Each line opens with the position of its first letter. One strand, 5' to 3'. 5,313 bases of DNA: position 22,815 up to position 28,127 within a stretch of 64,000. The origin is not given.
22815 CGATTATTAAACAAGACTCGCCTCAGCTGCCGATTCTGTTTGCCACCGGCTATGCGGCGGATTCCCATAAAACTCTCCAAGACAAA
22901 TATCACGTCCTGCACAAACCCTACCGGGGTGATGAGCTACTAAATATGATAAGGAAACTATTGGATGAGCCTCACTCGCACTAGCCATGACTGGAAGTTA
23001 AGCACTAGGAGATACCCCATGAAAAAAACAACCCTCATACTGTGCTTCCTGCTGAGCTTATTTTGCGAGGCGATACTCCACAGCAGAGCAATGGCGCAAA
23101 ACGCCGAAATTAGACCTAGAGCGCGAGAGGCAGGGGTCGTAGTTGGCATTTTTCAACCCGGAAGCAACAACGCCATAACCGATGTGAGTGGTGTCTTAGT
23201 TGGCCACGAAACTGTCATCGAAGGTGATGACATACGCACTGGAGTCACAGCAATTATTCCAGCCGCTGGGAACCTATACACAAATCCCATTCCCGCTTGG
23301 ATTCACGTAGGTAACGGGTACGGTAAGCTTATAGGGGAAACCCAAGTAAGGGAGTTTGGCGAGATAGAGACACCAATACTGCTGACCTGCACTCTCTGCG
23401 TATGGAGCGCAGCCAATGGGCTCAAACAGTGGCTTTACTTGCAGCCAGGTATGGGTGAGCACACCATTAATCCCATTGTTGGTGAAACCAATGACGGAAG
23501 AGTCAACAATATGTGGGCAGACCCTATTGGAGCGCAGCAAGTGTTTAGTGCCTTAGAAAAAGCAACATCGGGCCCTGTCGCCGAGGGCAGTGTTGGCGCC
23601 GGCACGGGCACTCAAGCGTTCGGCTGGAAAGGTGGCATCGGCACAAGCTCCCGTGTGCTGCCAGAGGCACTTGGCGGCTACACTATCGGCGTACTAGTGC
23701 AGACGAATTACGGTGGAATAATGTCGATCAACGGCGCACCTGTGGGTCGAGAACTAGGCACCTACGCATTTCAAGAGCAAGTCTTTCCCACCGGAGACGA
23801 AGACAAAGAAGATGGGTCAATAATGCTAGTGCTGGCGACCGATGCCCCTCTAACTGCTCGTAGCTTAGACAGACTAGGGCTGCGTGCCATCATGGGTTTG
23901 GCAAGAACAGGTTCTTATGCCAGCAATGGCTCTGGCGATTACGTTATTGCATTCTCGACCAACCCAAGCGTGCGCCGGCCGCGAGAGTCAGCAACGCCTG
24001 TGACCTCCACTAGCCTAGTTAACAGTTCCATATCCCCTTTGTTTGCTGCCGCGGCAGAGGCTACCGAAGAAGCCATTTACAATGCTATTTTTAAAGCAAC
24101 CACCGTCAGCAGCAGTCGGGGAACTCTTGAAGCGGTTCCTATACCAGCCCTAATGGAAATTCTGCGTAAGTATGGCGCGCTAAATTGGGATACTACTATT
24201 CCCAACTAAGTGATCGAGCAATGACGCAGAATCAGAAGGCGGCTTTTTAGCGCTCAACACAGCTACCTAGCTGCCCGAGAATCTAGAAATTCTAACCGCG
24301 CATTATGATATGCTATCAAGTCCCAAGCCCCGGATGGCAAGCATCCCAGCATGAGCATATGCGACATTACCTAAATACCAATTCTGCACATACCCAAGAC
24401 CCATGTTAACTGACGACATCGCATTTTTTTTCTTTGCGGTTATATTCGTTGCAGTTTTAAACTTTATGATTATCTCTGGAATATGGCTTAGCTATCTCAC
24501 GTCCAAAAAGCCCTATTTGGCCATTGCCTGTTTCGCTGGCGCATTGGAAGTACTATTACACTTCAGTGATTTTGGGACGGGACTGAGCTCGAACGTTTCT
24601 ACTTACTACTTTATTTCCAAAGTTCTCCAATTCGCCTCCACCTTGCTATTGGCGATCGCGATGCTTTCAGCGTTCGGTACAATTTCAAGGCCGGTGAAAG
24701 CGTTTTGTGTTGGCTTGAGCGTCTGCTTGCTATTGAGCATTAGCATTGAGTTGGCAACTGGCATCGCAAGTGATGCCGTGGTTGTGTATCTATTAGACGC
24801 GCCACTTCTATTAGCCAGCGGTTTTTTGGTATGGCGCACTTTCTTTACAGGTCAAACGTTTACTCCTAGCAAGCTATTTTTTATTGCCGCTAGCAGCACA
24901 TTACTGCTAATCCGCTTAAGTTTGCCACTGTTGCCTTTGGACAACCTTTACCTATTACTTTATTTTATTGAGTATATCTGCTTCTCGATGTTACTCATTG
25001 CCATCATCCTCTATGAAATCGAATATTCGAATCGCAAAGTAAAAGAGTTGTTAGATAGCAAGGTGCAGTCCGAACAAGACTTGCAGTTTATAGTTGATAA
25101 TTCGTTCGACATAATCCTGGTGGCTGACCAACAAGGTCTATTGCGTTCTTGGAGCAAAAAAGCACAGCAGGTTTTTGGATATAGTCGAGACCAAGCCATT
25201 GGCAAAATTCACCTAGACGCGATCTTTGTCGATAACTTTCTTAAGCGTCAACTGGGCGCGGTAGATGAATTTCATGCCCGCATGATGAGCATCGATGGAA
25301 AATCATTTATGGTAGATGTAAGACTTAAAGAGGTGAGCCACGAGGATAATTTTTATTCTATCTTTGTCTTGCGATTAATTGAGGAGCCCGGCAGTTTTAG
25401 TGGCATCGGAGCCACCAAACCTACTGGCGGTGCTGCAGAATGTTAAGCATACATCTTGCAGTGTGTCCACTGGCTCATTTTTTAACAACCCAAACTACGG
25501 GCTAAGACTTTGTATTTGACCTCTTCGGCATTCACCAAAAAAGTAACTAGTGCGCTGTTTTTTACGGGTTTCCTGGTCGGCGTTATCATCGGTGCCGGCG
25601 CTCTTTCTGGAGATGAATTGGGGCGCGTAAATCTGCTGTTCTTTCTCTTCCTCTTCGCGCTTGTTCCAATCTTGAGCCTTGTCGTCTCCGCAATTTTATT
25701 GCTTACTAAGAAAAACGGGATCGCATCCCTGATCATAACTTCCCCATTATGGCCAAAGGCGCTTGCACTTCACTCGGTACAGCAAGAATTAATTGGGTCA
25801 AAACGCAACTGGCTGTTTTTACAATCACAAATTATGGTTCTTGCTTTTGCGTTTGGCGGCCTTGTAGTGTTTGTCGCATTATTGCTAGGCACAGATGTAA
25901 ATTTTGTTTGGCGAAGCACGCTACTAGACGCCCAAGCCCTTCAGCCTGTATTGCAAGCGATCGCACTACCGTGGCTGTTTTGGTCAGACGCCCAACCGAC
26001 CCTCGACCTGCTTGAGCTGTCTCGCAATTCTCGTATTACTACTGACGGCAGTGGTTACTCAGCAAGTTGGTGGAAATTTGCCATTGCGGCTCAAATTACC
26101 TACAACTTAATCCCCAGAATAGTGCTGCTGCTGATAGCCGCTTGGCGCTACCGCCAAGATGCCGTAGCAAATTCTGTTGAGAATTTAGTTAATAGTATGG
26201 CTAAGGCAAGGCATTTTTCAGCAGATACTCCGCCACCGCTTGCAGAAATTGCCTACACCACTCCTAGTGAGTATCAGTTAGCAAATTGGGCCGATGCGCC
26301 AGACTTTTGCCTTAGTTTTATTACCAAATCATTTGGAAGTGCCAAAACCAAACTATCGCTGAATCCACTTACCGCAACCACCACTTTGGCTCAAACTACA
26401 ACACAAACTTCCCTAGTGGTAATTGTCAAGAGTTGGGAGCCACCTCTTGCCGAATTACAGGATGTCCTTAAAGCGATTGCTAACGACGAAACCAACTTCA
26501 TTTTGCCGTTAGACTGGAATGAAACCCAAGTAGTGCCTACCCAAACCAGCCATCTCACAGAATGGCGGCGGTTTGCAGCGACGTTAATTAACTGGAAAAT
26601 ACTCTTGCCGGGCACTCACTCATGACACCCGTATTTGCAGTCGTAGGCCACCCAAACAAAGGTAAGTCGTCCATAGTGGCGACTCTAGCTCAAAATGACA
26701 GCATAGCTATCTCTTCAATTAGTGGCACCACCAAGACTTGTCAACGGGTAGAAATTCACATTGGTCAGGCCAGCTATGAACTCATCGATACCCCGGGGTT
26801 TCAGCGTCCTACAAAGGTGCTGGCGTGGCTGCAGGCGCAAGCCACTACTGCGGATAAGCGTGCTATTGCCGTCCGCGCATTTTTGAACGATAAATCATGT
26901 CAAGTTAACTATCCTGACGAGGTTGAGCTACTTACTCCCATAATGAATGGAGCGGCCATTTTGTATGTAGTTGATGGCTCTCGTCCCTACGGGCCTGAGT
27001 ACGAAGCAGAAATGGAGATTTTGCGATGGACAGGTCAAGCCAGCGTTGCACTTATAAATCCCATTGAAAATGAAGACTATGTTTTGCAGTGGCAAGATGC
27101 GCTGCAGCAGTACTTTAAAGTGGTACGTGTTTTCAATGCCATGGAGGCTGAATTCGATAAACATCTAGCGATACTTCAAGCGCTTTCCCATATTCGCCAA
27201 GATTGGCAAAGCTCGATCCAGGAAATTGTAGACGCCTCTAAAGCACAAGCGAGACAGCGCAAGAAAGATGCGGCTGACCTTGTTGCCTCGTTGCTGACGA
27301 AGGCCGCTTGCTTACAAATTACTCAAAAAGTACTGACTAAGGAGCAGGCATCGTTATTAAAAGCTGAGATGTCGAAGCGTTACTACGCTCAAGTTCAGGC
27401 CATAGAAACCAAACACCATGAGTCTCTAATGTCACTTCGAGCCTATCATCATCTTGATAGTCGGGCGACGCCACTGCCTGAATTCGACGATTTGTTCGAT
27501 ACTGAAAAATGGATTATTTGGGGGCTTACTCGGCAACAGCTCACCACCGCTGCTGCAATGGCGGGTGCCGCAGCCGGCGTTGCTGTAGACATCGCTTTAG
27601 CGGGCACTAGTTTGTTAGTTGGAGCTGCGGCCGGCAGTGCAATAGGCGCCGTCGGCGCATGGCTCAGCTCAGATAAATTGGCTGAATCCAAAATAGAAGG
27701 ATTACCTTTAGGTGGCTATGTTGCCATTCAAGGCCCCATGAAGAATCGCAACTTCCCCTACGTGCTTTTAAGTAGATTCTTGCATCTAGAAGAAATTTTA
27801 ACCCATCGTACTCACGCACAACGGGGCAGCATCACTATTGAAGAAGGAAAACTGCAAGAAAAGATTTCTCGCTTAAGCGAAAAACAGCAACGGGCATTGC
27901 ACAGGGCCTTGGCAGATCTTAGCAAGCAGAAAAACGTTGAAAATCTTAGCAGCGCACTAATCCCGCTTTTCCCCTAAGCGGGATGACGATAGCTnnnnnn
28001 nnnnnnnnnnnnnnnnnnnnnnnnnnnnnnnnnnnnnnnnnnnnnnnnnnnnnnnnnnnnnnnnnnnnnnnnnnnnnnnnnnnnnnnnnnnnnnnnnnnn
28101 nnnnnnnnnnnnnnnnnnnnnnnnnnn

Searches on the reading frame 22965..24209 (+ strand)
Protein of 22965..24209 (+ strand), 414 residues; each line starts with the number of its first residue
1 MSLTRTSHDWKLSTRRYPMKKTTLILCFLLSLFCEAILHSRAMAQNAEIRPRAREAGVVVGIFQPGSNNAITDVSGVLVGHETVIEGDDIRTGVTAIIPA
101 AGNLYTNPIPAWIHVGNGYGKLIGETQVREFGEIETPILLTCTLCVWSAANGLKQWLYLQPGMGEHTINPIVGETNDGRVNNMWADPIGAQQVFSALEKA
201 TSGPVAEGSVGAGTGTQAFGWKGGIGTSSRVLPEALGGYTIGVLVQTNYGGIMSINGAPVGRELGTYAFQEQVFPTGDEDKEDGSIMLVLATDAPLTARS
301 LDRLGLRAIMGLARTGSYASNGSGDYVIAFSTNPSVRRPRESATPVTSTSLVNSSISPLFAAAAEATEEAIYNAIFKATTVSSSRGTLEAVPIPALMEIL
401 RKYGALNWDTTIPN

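Call 71: search_protein_families(library=pfam, proteins=[window:22965-24209:+], max_evalue=0.000001)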
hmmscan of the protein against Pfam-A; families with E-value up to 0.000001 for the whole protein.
window:22965-24209:+ (414 aa): 1 family
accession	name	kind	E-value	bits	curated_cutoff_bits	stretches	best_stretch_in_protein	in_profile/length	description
PF03576.19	Peptidase_S58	-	2.4e-106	356.2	23.9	1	69-386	1-304/307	Peptidase family S58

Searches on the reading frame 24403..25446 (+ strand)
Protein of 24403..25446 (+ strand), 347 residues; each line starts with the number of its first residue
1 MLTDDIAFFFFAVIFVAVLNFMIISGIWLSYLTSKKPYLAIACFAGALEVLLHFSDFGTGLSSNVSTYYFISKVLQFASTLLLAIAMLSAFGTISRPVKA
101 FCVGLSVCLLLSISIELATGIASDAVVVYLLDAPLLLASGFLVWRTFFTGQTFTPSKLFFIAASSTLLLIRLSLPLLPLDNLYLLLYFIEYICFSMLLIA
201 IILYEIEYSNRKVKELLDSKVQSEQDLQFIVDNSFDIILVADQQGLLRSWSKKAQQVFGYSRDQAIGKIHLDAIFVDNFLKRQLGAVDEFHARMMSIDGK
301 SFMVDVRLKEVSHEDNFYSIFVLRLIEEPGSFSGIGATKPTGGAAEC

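Call 71: search_protein_families(library=pfam, proteins=[window:24403-25446:+], max_evalue=0.000001)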
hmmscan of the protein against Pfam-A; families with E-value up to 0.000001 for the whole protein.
window:24403-25446:+ (347 aa): 1 family
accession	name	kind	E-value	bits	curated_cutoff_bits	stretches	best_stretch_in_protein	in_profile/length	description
PF00989.32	PAS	-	3.2e-08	34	22.6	1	226-321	2-108/113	PAS fold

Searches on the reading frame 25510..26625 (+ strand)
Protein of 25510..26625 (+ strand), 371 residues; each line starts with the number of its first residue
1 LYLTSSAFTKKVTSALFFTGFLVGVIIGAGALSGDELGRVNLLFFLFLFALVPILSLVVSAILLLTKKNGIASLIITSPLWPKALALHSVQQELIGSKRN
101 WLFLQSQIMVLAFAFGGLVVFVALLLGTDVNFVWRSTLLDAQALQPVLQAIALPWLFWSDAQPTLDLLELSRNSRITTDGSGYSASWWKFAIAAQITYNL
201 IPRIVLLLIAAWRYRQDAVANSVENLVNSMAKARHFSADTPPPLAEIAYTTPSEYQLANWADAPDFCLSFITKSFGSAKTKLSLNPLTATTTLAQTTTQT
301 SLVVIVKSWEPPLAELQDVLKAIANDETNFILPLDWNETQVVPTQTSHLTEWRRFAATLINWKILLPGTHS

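Call 71: search_protein_families(library=pfam, proteins=[window:25510-26625:+], max_evalue=0.000001)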
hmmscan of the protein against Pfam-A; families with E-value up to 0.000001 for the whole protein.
window:25510-26625:+ (371 aa): 1 family
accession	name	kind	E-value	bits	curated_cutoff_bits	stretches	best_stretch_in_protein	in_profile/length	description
PF11067.13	DUF2868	-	6.8e-29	101.8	26.8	1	93-220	20-146/315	Protein of unknown function (DUF2868)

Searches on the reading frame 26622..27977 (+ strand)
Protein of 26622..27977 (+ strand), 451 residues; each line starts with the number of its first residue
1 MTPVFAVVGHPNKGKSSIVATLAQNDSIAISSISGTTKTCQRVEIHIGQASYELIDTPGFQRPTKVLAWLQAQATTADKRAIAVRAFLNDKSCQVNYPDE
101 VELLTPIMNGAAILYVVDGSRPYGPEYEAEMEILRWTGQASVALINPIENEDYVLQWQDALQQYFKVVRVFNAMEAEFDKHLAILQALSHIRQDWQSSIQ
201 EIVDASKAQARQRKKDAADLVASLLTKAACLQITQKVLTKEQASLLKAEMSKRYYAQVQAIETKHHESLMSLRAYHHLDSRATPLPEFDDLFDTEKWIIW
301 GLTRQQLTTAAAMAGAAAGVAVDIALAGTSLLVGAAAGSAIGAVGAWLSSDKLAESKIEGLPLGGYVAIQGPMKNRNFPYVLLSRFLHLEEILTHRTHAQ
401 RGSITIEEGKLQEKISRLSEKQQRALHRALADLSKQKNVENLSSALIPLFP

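Call 71: search_protein_families(library=pfam, proteins=[window:26622-27977:+], max_evalue=0.000001)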
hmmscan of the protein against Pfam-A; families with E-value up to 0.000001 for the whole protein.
window:26622-27977:+ (451 aa): 2 families
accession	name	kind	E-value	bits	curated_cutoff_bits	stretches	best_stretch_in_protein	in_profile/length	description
PF11981.13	DUF3482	-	9.8e-48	163.5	29.2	1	159-426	2-258/293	Domain of unknown function (DUF3482)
PF01926.29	MMR_HSR1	-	1.9e-13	50.9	21.9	1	5-90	2-84/113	50S ribosome-binding GTPase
